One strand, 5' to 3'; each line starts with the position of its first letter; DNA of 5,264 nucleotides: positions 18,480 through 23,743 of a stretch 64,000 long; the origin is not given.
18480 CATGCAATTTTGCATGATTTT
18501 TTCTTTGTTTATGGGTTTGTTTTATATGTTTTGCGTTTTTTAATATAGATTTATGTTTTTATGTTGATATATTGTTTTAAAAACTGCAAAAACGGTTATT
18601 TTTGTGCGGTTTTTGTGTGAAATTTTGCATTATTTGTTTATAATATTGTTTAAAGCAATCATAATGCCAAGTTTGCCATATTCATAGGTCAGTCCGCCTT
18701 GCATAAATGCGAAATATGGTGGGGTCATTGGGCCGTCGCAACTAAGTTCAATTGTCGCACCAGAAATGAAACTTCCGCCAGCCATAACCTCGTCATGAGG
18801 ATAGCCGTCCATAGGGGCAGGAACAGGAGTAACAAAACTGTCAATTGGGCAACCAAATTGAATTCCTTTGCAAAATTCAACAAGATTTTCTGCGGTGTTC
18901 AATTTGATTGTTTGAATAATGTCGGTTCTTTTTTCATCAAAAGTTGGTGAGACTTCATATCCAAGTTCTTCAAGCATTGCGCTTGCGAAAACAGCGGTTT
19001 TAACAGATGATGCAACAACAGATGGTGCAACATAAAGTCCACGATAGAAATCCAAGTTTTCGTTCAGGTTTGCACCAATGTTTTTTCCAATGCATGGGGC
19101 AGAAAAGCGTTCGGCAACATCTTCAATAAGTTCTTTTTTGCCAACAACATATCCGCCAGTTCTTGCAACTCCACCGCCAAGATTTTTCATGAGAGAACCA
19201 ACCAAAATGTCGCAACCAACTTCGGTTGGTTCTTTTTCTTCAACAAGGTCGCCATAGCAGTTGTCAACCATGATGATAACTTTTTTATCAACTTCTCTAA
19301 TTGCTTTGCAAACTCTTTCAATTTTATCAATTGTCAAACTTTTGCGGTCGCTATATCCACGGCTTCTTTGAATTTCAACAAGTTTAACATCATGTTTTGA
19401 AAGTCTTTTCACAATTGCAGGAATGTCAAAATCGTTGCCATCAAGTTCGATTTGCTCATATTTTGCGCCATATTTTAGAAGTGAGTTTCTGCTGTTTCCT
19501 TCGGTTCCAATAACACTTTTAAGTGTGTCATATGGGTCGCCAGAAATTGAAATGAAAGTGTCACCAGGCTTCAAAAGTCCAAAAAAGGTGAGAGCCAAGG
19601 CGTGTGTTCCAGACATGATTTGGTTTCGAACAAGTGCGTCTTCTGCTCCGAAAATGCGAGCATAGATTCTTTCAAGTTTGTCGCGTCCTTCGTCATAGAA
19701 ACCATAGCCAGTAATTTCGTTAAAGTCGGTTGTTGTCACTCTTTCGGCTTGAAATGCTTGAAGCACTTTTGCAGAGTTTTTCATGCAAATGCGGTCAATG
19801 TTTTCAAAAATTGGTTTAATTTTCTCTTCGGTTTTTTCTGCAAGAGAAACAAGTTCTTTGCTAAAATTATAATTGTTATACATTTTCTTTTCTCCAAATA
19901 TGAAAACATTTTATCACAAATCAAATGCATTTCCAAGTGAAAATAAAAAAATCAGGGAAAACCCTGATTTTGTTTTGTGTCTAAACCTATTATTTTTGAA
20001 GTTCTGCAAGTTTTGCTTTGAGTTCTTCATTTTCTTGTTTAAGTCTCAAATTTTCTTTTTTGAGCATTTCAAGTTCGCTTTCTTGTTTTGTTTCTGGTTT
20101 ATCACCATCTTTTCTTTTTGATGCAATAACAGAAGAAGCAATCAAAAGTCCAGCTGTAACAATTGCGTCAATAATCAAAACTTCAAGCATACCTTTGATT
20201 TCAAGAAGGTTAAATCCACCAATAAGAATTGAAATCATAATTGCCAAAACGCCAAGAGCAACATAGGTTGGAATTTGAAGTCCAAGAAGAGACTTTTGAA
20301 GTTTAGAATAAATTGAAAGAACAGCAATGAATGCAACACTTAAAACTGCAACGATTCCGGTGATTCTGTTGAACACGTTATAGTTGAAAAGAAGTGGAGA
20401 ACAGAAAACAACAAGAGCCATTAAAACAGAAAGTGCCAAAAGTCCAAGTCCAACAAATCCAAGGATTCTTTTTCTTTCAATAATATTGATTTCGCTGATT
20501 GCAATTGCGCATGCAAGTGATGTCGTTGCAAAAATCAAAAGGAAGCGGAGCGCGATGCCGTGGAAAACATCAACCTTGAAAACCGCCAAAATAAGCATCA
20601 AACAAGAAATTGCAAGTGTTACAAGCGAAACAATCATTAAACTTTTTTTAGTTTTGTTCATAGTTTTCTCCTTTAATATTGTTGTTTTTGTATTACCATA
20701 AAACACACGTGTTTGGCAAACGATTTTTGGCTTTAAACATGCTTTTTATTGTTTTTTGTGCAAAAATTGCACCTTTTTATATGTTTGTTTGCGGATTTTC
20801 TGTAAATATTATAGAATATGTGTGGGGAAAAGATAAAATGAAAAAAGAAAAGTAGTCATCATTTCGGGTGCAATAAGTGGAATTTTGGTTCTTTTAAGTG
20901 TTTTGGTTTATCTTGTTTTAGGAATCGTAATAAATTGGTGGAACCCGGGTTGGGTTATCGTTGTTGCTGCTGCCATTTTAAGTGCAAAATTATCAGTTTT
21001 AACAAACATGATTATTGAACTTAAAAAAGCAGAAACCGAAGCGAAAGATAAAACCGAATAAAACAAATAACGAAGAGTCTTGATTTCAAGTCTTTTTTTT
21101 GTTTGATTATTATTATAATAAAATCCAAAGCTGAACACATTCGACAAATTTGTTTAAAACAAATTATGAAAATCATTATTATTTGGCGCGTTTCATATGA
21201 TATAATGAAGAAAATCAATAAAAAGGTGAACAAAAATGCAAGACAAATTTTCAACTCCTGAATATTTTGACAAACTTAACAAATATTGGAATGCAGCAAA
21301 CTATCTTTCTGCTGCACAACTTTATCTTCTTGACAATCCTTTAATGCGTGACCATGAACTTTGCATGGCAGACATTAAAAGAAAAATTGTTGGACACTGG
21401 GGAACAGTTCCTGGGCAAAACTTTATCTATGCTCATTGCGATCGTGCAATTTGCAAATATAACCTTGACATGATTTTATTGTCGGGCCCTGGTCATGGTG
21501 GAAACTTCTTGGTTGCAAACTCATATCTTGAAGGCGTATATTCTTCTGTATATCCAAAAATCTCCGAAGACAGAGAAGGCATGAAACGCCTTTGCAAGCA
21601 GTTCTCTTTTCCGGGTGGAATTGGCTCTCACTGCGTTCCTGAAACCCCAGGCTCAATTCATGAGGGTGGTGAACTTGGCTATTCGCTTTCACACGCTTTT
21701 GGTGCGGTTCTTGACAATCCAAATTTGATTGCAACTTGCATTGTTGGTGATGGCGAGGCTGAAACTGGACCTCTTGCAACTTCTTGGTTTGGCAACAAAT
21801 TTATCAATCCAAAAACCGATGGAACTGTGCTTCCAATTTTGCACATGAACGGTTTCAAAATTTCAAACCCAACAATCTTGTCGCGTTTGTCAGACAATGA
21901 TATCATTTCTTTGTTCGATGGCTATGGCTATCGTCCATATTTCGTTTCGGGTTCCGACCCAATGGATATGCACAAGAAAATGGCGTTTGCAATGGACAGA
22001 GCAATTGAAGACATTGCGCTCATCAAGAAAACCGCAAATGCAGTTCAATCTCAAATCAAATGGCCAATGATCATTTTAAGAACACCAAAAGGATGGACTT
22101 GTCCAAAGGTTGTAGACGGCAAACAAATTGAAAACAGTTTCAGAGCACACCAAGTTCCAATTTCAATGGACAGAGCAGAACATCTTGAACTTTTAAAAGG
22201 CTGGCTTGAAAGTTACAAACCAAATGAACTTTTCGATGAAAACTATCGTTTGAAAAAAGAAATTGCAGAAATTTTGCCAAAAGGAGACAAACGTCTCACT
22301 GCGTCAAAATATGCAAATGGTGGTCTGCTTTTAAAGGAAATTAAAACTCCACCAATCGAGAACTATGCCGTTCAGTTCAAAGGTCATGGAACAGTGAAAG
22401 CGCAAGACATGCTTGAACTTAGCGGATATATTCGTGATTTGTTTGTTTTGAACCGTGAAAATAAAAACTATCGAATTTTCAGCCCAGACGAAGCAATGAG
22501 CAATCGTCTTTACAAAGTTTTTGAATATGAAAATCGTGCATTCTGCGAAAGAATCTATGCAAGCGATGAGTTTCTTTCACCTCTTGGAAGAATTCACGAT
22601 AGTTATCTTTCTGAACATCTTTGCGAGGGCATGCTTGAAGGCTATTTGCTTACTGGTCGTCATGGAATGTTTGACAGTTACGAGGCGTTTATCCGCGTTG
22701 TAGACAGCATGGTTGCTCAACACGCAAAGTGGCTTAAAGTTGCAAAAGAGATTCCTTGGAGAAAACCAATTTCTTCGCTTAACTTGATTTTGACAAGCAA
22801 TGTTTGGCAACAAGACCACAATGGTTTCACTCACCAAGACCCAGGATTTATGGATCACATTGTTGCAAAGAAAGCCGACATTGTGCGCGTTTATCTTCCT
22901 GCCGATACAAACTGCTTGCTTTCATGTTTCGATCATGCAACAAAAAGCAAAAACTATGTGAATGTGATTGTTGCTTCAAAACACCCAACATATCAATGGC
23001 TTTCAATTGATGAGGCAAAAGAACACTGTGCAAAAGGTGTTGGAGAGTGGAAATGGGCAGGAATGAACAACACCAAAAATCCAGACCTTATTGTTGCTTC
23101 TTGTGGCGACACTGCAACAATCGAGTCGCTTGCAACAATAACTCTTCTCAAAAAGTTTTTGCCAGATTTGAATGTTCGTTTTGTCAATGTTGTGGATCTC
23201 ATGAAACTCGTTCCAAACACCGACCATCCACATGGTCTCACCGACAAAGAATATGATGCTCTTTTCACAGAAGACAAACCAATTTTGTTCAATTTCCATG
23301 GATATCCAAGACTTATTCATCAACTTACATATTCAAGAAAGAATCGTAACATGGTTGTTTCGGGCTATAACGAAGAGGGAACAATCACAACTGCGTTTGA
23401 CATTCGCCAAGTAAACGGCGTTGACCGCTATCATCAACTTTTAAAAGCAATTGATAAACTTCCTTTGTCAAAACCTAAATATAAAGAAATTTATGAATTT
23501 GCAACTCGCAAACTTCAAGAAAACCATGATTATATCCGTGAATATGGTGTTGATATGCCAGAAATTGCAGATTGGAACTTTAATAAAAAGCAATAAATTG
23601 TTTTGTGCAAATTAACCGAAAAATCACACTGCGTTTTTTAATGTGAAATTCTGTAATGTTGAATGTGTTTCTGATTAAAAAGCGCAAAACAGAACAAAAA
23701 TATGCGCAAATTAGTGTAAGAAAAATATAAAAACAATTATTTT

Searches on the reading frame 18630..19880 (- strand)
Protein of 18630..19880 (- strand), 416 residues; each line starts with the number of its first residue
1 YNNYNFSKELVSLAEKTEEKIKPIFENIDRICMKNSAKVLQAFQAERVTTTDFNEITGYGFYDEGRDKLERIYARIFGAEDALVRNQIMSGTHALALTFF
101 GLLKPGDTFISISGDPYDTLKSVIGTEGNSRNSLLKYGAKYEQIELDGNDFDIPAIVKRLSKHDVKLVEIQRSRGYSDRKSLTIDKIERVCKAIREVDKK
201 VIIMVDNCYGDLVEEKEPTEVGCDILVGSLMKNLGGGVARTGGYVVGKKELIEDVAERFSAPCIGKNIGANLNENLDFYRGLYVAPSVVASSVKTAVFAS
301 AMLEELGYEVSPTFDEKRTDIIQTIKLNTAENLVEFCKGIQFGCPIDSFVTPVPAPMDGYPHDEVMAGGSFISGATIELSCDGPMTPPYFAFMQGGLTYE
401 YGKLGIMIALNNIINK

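Call 59: search_protein_families(library=pfam, proteins=[window:18630-19880:-], max_evalue=0.001)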
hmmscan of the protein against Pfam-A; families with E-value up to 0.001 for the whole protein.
window:18630-19880:- (416 aa): 3 families
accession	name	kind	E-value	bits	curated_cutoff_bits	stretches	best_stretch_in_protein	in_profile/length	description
PF06838.17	Met_gamma_lyase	-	9e-162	538.7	24.2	1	12-413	3-404/405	Methionine gamma-lyase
PF01053.26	Cys_Met_Meta_PP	-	2.2e-08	33.5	27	1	66-259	54-225/381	Cys/Met metabolism PLP-dependent enzyme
PF00155.27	Aminotran_1_2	-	0.00032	20.4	19.7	0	190-264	168-249/361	Aminotransferase class I and II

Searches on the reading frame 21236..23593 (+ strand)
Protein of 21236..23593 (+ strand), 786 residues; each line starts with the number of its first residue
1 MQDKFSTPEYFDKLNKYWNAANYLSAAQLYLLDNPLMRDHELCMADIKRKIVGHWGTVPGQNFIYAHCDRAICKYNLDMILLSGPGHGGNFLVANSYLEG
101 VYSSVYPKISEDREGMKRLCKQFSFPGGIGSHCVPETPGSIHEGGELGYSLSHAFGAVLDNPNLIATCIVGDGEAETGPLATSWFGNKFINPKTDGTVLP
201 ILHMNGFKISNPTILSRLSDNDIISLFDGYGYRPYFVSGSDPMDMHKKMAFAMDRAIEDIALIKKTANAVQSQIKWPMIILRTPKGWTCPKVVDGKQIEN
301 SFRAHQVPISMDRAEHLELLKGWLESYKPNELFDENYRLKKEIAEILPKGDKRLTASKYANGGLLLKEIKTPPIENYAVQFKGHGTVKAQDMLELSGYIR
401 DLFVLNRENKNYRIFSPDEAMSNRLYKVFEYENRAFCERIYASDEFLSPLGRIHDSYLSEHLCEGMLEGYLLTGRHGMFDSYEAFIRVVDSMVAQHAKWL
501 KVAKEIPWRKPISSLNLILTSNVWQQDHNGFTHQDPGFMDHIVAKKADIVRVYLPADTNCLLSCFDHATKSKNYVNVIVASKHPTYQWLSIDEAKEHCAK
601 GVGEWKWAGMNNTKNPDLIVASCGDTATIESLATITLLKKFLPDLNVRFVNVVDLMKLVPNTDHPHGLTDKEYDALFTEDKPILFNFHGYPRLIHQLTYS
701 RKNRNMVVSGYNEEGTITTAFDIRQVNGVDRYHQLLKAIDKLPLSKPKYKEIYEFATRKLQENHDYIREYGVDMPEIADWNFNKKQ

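Call 63: search_protein_families(library=pfam, proteins=[window:21236-23593:+], max_evalue=0.00001)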
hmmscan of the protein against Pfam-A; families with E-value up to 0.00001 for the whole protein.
window:21236-23593:+ (786 aa): 3 families
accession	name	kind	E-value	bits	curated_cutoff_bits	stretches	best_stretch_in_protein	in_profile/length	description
PF09364.15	XFP_N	-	6.1e-170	565.3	23.7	1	7-364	3-363/364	XFP N-terminal domain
PF09363.15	XFP_C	-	6e-80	267.9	23.4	1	582-781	1-201/202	XFP C-terminal domain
PF03894.20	XFP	-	1.7e-76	256.4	22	1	395-571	3-177/177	D-xylulose 5-phosphate/D-fructose 6-phosphate phosphoketolase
